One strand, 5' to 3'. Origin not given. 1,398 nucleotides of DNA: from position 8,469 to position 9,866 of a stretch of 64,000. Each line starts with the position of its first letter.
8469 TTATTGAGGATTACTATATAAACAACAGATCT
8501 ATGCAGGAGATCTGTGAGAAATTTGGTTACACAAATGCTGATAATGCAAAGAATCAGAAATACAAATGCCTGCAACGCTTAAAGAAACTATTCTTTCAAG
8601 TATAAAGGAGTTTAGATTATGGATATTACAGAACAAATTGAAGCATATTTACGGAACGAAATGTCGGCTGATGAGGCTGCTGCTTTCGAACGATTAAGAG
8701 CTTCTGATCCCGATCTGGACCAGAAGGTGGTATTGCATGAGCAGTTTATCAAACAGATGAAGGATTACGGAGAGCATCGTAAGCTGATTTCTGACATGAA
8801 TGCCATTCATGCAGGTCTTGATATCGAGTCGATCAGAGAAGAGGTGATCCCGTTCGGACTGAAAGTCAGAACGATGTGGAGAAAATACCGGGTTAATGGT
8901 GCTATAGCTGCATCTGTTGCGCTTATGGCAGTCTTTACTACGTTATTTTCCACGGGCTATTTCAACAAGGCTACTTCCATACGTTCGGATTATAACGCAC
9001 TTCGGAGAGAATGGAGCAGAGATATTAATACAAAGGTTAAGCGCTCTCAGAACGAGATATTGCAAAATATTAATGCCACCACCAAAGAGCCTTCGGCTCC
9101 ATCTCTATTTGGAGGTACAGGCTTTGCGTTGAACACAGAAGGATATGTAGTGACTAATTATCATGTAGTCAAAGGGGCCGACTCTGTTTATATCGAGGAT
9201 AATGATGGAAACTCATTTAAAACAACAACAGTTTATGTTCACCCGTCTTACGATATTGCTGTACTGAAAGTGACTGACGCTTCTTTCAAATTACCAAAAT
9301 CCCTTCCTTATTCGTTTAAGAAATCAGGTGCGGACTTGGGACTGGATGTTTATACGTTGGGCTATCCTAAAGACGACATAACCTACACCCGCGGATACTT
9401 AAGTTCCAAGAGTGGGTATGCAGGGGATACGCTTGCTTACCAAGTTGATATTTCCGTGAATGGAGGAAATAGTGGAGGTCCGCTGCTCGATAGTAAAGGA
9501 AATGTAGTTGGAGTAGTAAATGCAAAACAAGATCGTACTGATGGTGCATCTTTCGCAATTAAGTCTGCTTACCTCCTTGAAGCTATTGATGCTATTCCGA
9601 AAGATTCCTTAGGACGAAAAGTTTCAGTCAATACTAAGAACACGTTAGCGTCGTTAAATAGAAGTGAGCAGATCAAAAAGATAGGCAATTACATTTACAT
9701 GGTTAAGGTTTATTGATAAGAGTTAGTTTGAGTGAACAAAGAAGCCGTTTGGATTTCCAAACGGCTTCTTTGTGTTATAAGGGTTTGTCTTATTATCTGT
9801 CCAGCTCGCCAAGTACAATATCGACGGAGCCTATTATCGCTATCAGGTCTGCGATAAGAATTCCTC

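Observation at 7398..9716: Compact ECF-sigma regulon: one promoter motif precedes the sigma gene and two divergent mini-lipoprotein genes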

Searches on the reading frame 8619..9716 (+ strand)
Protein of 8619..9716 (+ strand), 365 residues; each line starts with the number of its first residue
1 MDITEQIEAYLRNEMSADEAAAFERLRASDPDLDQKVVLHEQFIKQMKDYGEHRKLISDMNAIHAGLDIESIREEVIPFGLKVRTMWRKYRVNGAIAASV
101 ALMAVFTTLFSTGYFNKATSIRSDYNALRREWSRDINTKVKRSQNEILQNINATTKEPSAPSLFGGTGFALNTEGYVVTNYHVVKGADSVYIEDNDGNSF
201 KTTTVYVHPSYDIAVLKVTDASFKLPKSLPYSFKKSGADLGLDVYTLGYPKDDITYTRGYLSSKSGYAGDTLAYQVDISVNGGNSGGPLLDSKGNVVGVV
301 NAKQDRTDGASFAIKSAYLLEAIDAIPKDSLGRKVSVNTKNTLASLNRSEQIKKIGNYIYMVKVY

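Call 4: search_protein_families(library=pfam, proteins=[window:8619-9716:+], max_evalue=0.1)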
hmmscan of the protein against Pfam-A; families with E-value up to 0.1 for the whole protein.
window:8619-9716:+ (365 aa): 5 families
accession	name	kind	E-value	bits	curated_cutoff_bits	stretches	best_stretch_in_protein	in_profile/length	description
PF13365.12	Trypsin_2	-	5.3e-25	89.3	27.6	1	166-299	1-144/144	Trypsin-like peptidase domain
PF00089.32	Trypsin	-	1.8e-11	44.7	20.6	1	167-322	28-219/220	Trypsin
PF10459.15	Peptidase_S46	-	0.0019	17.4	22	1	280-300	630-650/698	Peptidase S46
PF02907.21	Peptidase_S29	-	0.0078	16.4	25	1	271-306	96-131/149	Hepatitis C virus NS3 protease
PF13490.11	zf-HC2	-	0.012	16.1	22.2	1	2-25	3-26/35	Putative zinc-finger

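Call 5: search_protein_families(library=ncbifam, proteins=[window:8619-9716:+], max_evalue=0.1)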
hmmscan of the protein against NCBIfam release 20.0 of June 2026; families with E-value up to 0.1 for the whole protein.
window:8619-9716:+ (365 aa): 13 families
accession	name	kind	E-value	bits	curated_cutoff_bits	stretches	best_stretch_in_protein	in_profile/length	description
NF033740.0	MarP_fam_protase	equivalog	6.1e-27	94.6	250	1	159-331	206-382/390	MarP family serine protease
TIGR02037.1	degP_htrA_DO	subfamily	1.5e-26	93.4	416.2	1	145-328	41-229/434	Do family serine endopeptidase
NF041521.1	HhoA_HhoB_HtrA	equivalog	6.3e-21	75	450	1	165-314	58-211/335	HhoA/HhoB/HtrA family serine endopeptidase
NF047968.1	SerProtHtrA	equivalog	1.4e-19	70.7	470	2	275-317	205-247/357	serine protease HtrA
TIGR02038.1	protease_degS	equivalog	1.4e-19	70.4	422.95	1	166-315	80-235/351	outer membrane-stress sensor serine endopeptidase DegS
NF040960.1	MamE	equivalog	6.8e-17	61.3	800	1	166-303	124-267/659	magnetosome formation protease MamE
NF008147.1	PRK10898.1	equivalog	1e-16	61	408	1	94-311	12-232/352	outer membrane-stress sensor serine endopeptidase DegS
NF053637.1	SerProtHtrAspr2045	equivalog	7.9e-14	51.4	650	2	261-325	212-281/394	serine protease HtrA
NF007526.1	PRK10139.1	equivalog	4.7e-12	45.3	756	1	165-314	92-247/456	serine endoprotease DegQ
NF050055.1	SerProtHtrAMycob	equivalog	9.2e-11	41.3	800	1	163-329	226-409/502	serine protease HtrA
NF008189.1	PRK10942.1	equivalog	1.4e-10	40.3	720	1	166-314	115-269/477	serine endoprotease DegP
NF040961.1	MamO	equivalog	1.5e-07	30.2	800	1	114-309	53-249/648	magnetosome protein MamO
TIGR01986.1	glut_syn_euk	equivalog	0.04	12.5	329.8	1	88-137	22-71/473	glutathione synthase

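Call 7: find_related_loci(query=window:8619-9716:+, collection=genome_contigs, flank=4000)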
Query window:8619-9716:+ (365 aa) in genome_contigs; peptide patterns used: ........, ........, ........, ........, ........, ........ (x = any residue, [..] = any of these).
141 stretches matched a pattern; 3 encode a relative of the query (tblastn E <= 1e-3); 3 distinct loci.
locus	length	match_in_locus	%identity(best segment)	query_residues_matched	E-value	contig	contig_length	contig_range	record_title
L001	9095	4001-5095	96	1-365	0e+0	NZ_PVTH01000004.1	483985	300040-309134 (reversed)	Arcticibacter pallidicorallinus strain CGMCC 1.9313 Ga0171598_104, whole genome shotgun sequence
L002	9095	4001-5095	82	1-365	0e+0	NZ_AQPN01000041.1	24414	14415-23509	Arcticibacter svalbardensis MN12-7 contig00064, whole genome shotgun sequence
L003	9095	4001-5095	81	1-365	0e+0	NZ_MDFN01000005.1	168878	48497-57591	Arcticibacter eurypsychrophilus strain MJ9-5 contig5_scaffold5, whole genome shotgun sequence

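Call 13: find_homologous_proteins(query=window:8619-9716:+, max_evalue=1e-10)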
Query window:8619-9716:+ (365 aa): 3535 proteins with E <= 1e-10 among 8000 candidates; the best 120 are listed.
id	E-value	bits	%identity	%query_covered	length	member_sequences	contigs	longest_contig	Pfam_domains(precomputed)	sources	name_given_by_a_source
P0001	7.6e-227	770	95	100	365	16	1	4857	PF13365.13,PF00089.33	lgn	-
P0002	2.0e-224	762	95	100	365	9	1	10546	PF13365.13,PF00089.33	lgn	-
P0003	8.9e-213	724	88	100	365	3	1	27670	PF13365.13,PF00089.33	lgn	-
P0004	7.4e-210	714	87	100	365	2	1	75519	PF13365.13,PF00089.33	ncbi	ncbi:MAG: S1C family serine protease [Arcticibacter sp.]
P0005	7.5e-196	668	82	100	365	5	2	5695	PF13365.13,PF00089.33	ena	-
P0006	1.1e-158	546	66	100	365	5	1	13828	PF13365.13,PF00089.33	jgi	-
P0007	1.1e-155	536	65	100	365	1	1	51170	PF13365.13,PF00089.33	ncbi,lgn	-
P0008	3.3e-155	534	66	100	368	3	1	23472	PF13365.13,PF00089.33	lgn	-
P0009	3.3e-155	534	65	100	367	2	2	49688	PF13365.13,PF00089.33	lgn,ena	-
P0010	1.5e-151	522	64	100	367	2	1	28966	PF13365.13,PF00089.33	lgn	-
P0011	1.2e-148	513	63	100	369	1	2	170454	PF13365.13,PF00089.33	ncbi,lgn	-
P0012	2.2e-147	509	62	100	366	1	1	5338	PF13365.13,PF00089.33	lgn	-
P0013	2.5e-146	505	62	100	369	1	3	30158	PF13365.13,PF00089.33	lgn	-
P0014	1.3e-143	496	61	100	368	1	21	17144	PF13365.13,PF00089.33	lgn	-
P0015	1.4e-143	496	62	100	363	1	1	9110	PF13365.13,PF00089.33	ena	-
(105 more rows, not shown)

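Call 15: find_related_loci(query=A2, collection=genome_contigs, flank=3000)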
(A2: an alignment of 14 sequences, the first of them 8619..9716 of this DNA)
Query A2 (365 aa) in genome_contigs; peptide patterns used: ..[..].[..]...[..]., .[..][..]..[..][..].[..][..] (x = any residue, [..] = any of these).
599 stretches matched a pattern (row limit reached: there are more); 530 encode a relative of the query (tblastn E <= 1e-3); the best 80 are kept; 80 distinct loci.
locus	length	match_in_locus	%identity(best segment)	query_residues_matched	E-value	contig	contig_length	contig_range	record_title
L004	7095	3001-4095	81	1-365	0e+0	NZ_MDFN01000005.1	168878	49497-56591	Arcticibacter eurypsychrophilus strain MJ9-5 contig5_scaffold5, whole genome shotgun sequence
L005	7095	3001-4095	66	1-365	3e-162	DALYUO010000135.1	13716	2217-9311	MAG TPA_asm: Pararcticibacter sp. isolate CTOTU47242 NODE_785_length_13716_cov_2.333138, whole genome shotgun sequence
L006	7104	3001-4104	65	1-365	8e-156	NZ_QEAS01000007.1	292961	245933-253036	Pararcticibacter amylolyticus strain FJ4-8 contig-120_6, whole genome shotgun sequence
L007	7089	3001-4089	65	1-363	4e-155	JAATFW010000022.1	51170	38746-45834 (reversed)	MAG: Sphingobacteriales bacterium isolate bin_267 k141_630137, whole genome shotgun sequence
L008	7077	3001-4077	58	1-365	1e-143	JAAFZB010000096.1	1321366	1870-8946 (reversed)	Flavihumibacter soli strain R14 713, whole genome shotgun sequence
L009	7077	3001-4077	56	1-365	2e-140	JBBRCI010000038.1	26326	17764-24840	MAG: Sphingobacteriales bacterium isolate Co_metawrap_2393 Cmw_2393_k141_4004665_length_26326_cov_21.0000, whole genome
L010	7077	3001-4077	57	1-365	2e-137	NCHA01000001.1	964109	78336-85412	MAG: Sphingobacteriales bacterium 16-39-50 04302015_16_scaffold_0, whole genome shotgun sequence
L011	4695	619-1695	56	1-365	1e-136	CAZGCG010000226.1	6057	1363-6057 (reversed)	MAG TPA_asm: uncultured Sphingobacterium sp. isolate SRP107338_co1_37 genome assembly, contig: NODE_18245_length_6057_co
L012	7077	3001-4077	56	1-365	4e-136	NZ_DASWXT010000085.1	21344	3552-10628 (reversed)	MAG: Daejeonella sp. isolate SMAG_U3692 k141_1029457, whole genome shotgun sequence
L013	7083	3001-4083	57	1-361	3e-136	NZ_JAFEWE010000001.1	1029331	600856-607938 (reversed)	Desertivirga arenae strain SYSU D00823 Scaffold1_1, whole genome shotgun sequence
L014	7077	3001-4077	56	1-365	6e-136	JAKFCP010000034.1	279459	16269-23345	MAG: Pedobacter sp. isolate LC024 contig-124_21, whole genome shotgun sequence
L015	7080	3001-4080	55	1-365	8e-135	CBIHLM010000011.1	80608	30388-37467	MAG TPA_asm: uncultured Pedobacter sp. isolate SRR17255076_binner12_Refined_6 genome assembly, contig: ERZ27337262.16, w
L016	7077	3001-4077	55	1-365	9e-135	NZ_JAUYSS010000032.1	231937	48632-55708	MAG: Daejeonella sp. isolate C8_concoct.bin.119 C8_k141_10454, whole genome shotgun sequence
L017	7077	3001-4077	55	1-365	2e-134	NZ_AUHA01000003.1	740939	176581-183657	Daejeonella oryzae DSM 19973 G521DRAFT_scaffold00002.2_C, whole genome shotgun sequence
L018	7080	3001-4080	56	1-365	3e-134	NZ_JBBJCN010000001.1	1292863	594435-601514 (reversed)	Pedobacter superstes strain P351 1, whole genome shotgun sequence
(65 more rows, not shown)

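Call 48: search_solved_structures(query=A2, max_evalue=0.001)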
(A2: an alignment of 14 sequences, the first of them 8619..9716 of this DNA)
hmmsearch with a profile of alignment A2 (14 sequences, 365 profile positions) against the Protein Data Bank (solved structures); distinct sequences matched with E-value up to 0.001: 118 (the best 60 are shown).
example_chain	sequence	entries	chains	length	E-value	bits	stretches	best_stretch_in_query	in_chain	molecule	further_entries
8k2y_A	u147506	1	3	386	2.4e-23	86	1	163-321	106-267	serine endoprotease DegP-like protein MucD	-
22kg_A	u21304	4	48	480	2.5e-23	86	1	159-328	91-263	Probable periplasmic serine endoprotease DegP-like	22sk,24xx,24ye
3qo6_A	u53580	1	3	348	8.7e-21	77.6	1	165-314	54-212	Protease Do-like 1, chloroplastic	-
5y28_A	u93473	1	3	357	7.2e-20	74.6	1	166-328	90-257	Periplasmic serine endoprotease DegP-like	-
1l1j_A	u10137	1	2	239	9.2e-20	74.2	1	166-329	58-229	heat shock protease HtrA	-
7xs0_A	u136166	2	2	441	9.7e-20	74.2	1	166-328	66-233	Periplasmic serine endoprotease DegP-like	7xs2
3lgw_A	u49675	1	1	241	1.1e-19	74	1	165-326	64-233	Protease degS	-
5y2d_A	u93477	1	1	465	1.1e-19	74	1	166-328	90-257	Periplasmic serine endoprotease DegP-like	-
3lgt_A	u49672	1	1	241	2.8e-19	72.6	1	165-326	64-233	Protease degS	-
6z05_A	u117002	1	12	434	2.9e-19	72.6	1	166-322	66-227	DegQ family serine endoprotease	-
3lgv_A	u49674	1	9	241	3.6e-19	72.3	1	165-326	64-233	Protease degS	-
5to1_A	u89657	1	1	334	3.6e-19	72.3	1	165-336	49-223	Serine protease HTRA2, mitochondrial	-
3gcn_A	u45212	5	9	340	8.4e-19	71.1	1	165-326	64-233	Protease degS | DegS protease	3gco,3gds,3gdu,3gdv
7co5_H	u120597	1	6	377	1.1e-18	70.7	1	167-329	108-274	AlgW protein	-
7co2_A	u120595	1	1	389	1.2e-18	70.5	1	167-329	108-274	AlgW protein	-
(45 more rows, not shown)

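Call 55: predict_structure(alignment_id=A2)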
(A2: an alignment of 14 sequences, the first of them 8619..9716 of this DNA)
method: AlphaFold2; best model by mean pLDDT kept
length: 365 residues; sequences in the alignment: 14
mean_pLDDT: 71.2   pTM: 0.51
mean pLDDT of the five models: 71.2, 70.2, 66.2, 48.0, 47.9
residues with pLDDT >= 90: 13; 70-90: 202; 50-70: 89; < 50: 61
segments of 3 or more residues with pLDDT < 50: 116-163, 264-269, 304-308
pLDDT, mean of each block of 10 residues (from residue 1): 76 86 86 84 80 83 69 65 64 64 67 51 43 45 42 41 67 84 82 85 88 88 77 77 76 68 51 72 76 86 52 84 80 58 75 83 82
secondary structure, 60 per line:
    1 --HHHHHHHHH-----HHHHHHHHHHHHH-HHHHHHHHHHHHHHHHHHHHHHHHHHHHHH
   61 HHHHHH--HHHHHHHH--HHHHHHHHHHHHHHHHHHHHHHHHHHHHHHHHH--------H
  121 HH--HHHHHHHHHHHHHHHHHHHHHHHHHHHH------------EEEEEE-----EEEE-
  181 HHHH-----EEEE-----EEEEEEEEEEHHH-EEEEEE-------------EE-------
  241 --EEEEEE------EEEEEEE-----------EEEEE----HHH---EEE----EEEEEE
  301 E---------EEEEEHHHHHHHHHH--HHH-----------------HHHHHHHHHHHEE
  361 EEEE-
elements in order: H3-11 H17-29 H31-66 H69-76 H79-111 H125-152 E165-170 E176-179 H181-184 E190-193 E199-208 E213-218 E243-248 E255-261 E273-277 E288-290 E295-301 E311-315 H316-325 H348-358 E359-364

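Call 56: search_protein_families(library=pfam, alignment_id=A2, max_evalue=0.1)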
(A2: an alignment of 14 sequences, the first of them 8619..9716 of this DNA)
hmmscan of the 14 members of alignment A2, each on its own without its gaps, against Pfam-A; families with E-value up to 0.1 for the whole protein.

A. member 1, window:8619-9716:+ (365 aa): 5 families
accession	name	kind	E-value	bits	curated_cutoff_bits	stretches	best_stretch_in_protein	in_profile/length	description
PF13365.12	Trypsin_2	-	5.3e-25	89.3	27.6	1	166-299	1-144/144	Trypsin-like peptidase domain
PF00089.32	Trypsin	-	1.8e-11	44.7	20.6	1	167-322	28-219/220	Trypsin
PF10459.15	Peptidase_S46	-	0.0019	17.4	22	1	280-300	630-650/698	Peptidase S46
PF02907.21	Peptidase_S29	-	0.0078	16.4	25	1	271-306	96-131/149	Hepatitis C virus NS3 protease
PF13490.11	zf-HC2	-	0.012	16.1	22.2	1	2-25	3-26/35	Putative zinc-finger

B. families by the number of members that match (of 14 scanned): 17 families
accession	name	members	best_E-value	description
PF13365.12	Trypsin_2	14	8.5e-28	Trypsin-like peptidase domain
PF00089.32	Trypsin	14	2.1e-13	Trypsin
PF10459.15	Peptidase_S46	12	0.0015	Peptidase S46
PF05579.19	Peptidase_S32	9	7.8e-05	Equine arteritis virus serine endopeptidase S32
PF13490.11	zf-HC2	8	0.0012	Putative zinc-finger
PF02907.21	Peptidase_S29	7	0.0017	Hepatitis C virus NS3 protease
PF00944.25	Peptidase_S3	5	0.02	Alphavirus core protein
PF13786.12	DUF4179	4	0.0059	Domain of unknown function (DUF4179)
PF25764.1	KIF21A_4th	1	0.01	KIF21A-like domain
PF06922.16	CTV_P13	1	0.016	Citrus tristeza virus P13 protein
PF18186.6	SLATT_4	1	0.016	SMODS and SLOG-associating 2TM effector domain family 4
PF00916.26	Sulfate_transp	1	0.035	Sulfate permease family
PF02122.21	Peptidase_S39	1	0.039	Peptidase S39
PF09109.15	Xol-1_GHMP-like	1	0.039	Switch protein XOL-1, GHMP-like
PF05578.19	Peptidase_S31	1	0.043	Pestivirus NS3 polyprotein peptidase S31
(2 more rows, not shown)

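Call 79: fold_search(model_id=the predicted structure, library=pdb)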
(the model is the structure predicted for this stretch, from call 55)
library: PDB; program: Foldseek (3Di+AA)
matches with E <= 10: 1412; with E <= 0.001: 825
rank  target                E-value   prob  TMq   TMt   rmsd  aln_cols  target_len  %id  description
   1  4rqy_A                7.8e-12  1.00  0.37  0.45  13.0       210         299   26  RE-REFINED STRUCTURE OF 1TE0 - STRUCTURAL ANALYSIS of DEGS, A STRESS SENSOR OF THE BACTERIAL PERIPLASM (released 2015-03-11)
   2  2qf0_A                9.7e-12  1.00  0.37  0.65  13.4       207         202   26  Structure of the delta PDZ truncation of the DegS protease (released 2007-12-11)
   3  2r3u_B                1.4e-11  1.00  0.40  0.73   8.6       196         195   26  Crystal structure of the PDZ deletion mutant of DegS (released 2007-11-27)
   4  8k2y_A                1.6e-11  1.00  0.38  0.48   3.0       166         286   32  Crystal structure of MucD (released 2023-11-29)
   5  8se7_A                1.6e-11  1.00  0.36  0.64   3.2       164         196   34  HTRA-1 PDSA bound to CKP 1A8 (released 2024-07-03)
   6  2qf0_D                2.2e-11  1.00  0.41  0.71   2.8       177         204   29  Structure of the delta PDZ truncation of the DegS protease (released 2007-12-11)
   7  3qo6_C                2.3e-11  1.00  0.39  0.43   4.1       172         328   31  Crystal structure analysis of the plant protease Deg1 (released 2011-05-04)
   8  2qf0_E                2.7e-11  1.00  0.38  0.70  12.4       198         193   27  Structure of the delta PDZ truncation of the DegS protease (released 2007-12-11)
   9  2qf0_F                2.9e-11  1.00  0.40  0.68   2.9       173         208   30  Structure of the delta PDZ truncation of the DegS protease (released 2007-12-11)
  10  3lh1                  2.9e-11  1.00  0.37  0.65  11.8       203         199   23  Q191A mutant of the DegS-deltaPDZ (released 2010-08-25)
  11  3lgi_C                3.0e-11  1.00  0.38  0.63  12.1       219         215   25  Structure of the protease domain of DegS (DegS-deltaPDZ) at 1.65 A (released 2010-08-25)
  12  3qo6_B                3.2e-11  1.00  0.39  0.43   4.1       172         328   31  Crystal structure analysis of the plant protease Deg1 (released 2011-05-04)
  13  5b6l_A                3.8e-11  1.00  0.36  0.46   2.9       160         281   32  Structure of Deg protease HhoA from Synechocystis sp. PCC 6803 (released 2016-09-21)
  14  6z0x_A                4.1e-11  1.00  0.40  0.68   4.7       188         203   30  HtrA1 inactive protease domain S328A with CARASIL mutations D174R R274Q (released 2021-05-19)
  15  2r3u_C                4.3e-11  1.00  0.39  0.73   2.5       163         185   30  Crystal structure of the PDZ deletion mutant of DegS (released 2007-11-27)
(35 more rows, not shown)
